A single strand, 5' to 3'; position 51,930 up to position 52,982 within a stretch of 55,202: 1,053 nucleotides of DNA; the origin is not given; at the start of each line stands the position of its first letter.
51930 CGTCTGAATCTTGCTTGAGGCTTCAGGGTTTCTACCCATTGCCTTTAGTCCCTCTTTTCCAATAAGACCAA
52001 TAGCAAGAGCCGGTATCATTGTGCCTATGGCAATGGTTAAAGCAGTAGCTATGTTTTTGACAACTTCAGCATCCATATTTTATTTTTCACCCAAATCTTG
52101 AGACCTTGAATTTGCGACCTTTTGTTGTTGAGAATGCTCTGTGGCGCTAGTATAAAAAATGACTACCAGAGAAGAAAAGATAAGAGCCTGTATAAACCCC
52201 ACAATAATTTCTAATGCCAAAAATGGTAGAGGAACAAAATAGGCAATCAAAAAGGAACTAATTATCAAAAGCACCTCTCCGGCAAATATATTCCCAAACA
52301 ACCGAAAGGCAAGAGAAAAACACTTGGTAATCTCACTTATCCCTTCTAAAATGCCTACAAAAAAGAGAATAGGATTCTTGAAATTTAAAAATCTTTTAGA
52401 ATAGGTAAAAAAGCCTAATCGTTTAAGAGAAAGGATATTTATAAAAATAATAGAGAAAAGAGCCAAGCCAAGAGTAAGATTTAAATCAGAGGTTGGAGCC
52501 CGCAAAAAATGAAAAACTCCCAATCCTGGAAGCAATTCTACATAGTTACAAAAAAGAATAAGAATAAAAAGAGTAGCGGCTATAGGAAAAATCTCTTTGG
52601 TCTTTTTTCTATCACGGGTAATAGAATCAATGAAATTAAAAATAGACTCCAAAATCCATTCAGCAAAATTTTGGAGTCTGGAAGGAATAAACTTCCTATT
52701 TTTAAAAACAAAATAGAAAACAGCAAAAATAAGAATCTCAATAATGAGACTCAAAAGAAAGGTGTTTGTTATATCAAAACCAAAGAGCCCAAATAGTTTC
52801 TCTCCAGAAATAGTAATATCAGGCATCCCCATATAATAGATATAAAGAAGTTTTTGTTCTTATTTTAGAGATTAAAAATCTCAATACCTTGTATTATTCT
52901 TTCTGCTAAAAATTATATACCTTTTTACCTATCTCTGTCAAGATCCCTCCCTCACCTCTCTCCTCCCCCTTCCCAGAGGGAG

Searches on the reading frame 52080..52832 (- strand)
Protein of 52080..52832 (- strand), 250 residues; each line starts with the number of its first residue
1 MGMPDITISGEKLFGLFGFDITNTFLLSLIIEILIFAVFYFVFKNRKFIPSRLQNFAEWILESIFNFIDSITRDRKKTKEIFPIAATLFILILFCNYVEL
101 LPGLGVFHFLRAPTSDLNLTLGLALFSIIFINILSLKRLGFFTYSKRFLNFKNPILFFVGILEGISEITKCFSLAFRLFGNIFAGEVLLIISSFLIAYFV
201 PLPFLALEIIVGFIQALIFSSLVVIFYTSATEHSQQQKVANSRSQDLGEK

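Call 11: search_protein_families(library=pfam, proteins=[window:52080-52832:-], max_evalue=0.1)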
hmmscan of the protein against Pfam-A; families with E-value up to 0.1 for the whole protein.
window:52080-52832:- (250 aa): 1 family
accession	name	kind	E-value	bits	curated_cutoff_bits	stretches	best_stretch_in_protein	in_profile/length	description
PF00119.25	ATP-synt_A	-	2.9e-41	142.2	33.9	1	27-226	3-215/217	ATP synthase A chain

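Call 30: find_related_loci(query=window:52080-52832:-, collection=genome_contigs, flank=10000)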
Query window:52080-52832:- (250 aa) in genome_contigs; peptide patterns used: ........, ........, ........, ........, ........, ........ (x = any residue, [..] = any of these).
600 stretches matched a pattern (row limit reached: there are more); 576 encode a relative of the query (tblastn E <= 1e-3); the best 80 are kept; 80 distinct loci.
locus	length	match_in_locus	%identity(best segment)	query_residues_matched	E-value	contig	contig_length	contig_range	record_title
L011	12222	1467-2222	44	2-241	5e-63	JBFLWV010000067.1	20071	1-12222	MAG: Patescibacteria group bacterium isolate MAG041 MAG041_67, whole genome shotgun sequence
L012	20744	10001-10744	45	3-236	6e-62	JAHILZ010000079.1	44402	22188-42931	MAG: Patescibacteria group bacterium isolate KR13_N2.mb.46 KR13_N2.mb.46_k141_358912, whole genome shotgun sequence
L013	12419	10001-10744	44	5-235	1e-61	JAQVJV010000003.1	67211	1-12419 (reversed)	MAG: Candidatus Moraniibacteriota bacterium isolate STE_71 NODE_659_length_67211_cov_9.918282_Sandtown_E, whole genome s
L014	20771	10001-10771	44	4-246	4e-61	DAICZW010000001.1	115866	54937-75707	MAG TPA_asm: bacterium isolate clean1826 NODE_1_length_115866_cov_6.132655, whole genome shotgun sequence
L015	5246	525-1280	40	5-242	8e-60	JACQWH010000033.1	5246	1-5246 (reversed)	MAG: Candidatus Uhrbacteria bacterium isolate NC_groundwater_1484_Ag_S-0.65um_49_37 S_p65_S5_coassembly_k141_2231210, wh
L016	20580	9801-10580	42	5-247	3e-59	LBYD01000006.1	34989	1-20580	MAG: Candidatus Moranbacteria bacterium GW2011_GWC2_40_12 UT79_C0006, whole genome shotgun sequence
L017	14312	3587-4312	44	5-235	3e-59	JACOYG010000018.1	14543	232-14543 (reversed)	MAG: Candidatus Nealsonbacteria bacterium isolate NC_groundwater_173_Ag_S-0.1um_42_8 S4_GD2017_2_S1_scaffold_6960, whole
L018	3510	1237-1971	43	3-233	5e-59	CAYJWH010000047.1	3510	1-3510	MAG TPA_asm: uncultured Candidatus Saccharibacteria bacterium isolate ERP125453_co1_479 genome assembly, contig: NODE_38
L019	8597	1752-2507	44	3-247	7e-59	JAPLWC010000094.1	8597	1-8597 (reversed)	MAG: Candidatus Gottesmanbacteria bacterium isolate LacPavin_0920_SED3_MAG_47_8 LacPavin_0920_SED3_scaffold_3190922, who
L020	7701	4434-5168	44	5-232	9e-59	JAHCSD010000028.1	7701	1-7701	MAG: Patescibacteria group bacterium isolate Bin_050 NODE_56_length_7701_cov_23.260100, whole genome shotgun sequence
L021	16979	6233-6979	43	5-236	4e-58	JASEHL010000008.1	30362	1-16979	MAG: Patescibacteria group bacterium isolate Yes70-22 NODE_8_length_30362_cov_13.146963, whole genome shotgun sequence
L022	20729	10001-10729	43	3-238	2e-57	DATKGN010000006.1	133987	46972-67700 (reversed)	MAG TPA_asm: Patescibacteria group bacterium isolate SMAG_U14552 k141_53988, whole genome shotgun sequence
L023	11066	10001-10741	43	5-236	2e-57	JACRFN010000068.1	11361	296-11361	MAG: Candidatus Kerfeldbacteria bacterium isolate NC_groundwater_1726_Pr3_B-0.1um_50_13 SR-2_scaffold_141_1802599, whole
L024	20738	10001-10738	45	5-233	4e-57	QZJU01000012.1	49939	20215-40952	MAG: Candidatus Parcubacteria bacterium isolate SURF_31 contig-100_937_length_49939_read_count_8099729, whole genome sho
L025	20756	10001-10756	42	7-235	1e-56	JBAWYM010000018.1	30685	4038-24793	MAG: Candidatus Peregrinibacteria bacterium isolate ELA089 MAG089_18, whole genome shotgun sequence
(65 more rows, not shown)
